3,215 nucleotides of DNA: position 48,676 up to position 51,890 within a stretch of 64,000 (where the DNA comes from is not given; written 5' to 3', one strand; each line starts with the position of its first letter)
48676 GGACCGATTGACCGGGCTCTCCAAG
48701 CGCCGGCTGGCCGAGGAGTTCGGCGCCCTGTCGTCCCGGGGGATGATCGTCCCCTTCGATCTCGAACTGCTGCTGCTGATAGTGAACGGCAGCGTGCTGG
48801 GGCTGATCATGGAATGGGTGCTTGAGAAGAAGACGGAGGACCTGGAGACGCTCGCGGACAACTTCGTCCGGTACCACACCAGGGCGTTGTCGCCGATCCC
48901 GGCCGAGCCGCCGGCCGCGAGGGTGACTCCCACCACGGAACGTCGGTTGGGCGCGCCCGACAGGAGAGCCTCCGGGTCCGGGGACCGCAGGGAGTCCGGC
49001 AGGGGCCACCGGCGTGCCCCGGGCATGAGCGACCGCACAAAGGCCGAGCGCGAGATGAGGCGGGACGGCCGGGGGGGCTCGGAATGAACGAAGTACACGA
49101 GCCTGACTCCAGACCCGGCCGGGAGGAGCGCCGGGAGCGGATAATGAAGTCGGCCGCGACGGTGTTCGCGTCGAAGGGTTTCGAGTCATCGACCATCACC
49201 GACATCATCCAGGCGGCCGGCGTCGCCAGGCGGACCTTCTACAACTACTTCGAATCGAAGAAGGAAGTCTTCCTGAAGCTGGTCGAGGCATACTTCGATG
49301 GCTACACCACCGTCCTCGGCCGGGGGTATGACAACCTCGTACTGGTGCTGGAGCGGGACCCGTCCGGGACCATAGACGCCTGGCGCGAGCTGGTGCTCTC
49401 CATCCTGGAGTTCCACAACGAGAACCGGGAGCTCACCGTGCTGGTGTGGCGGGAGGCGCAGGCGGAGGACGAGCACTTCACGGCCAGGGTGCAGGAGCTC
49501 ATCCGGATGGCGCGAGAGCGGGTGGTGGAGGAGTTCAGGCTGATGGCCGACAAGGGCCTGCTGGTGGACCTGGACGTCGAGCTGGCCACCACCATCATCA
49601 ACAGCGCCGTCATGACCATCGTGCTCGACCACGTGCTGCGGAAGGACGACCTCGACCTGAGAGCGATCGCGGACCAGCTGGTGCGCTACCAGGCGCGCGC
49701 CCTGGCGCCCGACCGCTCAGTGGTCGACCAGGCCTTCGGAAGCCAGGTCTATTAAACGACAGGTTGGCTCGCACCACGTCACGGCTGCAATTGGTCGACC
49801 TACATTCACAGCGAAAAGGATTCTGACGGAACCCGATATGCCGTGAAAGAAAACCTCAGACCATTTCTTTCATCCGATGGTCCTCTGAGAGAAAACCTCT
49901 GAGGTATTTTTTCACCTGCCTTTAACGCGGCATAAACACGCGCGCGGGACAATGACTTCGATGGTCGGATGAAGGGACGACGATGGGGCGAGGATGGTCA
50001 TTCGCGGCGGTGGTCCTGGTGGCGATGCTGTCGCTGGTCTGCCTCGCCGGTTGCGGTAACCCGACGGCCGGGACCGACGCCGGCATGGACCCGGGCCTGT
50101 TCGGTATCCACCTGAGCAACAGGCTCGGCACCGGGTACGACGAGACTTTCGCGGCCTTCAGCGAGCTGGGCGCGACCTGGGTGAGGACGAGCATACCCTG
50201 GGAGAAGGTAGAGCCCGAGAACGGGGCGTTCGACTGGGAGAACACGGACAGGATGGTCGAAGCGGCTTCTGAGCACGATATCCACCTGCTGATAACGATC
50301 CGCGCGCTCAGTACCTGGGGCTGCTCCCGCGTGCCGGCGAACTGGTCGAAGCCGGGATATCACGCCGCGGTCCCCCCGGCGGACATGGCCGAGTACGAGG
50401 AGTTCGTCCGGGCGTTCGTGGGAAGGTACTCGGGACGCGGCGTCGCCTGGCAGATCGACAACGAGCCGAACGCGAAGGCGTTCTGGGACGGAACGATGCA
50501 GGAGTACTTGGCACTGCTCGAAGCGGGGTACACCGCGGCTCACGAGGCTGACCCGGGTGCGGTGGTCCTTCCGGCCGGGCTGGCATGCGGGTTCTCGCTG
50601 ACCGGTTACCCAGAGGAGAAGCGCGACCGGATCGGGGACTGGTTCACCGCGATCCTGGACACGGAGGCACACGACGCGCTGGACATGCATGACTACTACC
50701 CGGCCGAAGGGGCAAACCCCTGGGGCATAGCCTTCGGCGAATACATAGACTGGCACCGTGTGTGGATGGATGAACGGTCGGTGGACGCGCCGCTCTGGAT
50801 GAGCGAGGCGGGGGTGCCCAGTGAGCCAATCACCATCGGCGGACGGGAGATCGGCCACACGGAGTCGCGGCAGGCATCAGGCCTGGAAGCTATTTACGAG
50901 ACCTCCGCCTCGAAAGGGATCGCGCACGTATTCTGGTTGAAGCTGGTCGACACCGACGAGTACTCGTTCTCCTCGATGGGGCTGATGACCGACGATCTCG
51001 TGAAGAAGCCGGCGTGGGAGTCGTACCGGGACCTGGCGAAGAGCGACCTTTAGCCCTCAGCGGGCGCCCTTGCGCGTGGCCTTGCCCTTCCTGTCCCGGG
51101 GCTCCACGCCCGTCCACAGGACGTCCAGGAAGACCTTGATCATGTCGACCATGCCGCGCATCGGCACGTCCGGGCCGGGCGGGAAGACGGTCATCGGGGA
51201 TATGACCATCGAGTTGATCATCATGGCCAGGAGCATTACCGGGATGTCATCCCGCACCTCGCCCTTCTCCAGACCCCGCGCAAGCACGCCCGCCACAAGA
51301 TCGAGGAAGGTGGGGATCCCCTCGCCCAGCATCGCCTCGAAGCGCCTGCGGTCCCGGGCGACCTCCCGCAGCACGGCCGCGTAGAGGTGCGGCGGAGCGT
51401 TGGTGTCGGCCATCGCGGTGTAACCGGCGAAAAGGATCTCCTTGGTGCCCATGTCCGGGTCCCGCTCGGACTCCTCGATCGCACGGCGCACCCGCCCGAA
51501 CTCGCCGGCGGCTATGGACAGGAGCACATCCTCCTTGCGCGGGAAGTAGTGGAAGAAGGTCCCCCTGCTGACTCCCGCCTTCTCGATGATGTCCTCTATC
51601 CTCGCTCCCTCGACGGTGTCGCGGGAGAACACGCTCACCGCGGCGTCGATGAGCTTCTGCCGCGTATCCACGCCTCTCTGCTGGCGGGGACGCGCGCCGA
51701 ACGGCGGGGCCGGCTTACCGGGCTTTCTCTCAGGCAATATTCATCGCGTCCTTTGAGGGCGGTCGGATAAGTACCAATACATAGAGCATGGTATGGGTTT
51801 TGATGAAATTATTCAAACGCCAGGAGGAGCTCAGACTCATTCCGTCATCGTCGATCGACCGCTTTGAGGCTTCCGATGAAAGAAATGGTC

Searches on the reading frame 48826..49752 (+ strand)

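Call 102: search_protein_families(library=pfam, proteins=[window:48826-49752:+], max_evalue=0.0001)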
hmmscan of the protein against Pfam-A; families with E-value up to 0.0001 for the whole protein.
window:48826-49752:+ (309 aa): 1 family
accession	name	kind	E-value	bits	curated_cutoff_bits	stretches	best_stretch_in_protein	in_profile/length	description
PF00440.29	TetR_N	-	8e-13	48.4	24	1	106-150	1-45/47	Bacterial regulatory proteins, tetR family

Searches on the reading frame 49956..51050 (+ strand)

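Call 102: search_protein_families(library=pfam, proteins=[window:49956-51050:+], max_evalue=0.0001)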
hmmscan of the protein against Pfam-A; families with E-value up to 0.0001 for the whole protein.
window:49956-51050:+ (365 aa): 2 families
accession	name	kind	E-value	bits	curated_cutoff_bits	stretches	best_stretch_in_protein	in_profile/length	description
PF02449.21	Glyco_hydro_42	-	7.1e-08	32.6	21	1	62-126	13-80/376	Beta-galactosidase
PF00331.26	Glyco_hydro_10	-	8.8e-06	25.6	22.1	1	79-201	44-164/311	Glycosyl hydrolase family 10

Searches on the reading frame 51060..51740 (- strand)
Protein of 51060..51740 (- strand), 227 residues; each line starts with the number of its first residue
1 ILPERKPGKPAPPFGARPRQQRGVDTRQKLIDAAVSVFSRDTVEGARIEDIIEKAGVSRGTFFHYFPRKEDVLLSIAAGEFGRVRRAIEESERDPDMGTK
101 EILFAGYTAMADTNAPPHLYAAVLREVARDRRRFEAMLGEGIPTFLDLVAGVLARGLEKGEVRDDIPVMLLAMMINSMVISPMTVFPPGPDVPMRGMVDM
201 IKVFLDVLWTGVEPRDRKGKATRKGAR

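Call 102: search_protein_families(library=pfam, proteins=[window:51060-51740:-], max_evalue=0.0001)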
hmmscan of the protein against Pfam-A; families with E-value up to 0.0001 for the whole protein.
window:51060-51740:- (227 aa): 1 family
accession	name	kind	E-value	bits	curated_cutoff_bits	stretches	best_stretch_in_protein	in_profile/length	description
PF00440.29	TetR_N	-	9.2e-12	45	24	1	30-75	1-46/47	Bacterial regulatory proteins, tetR family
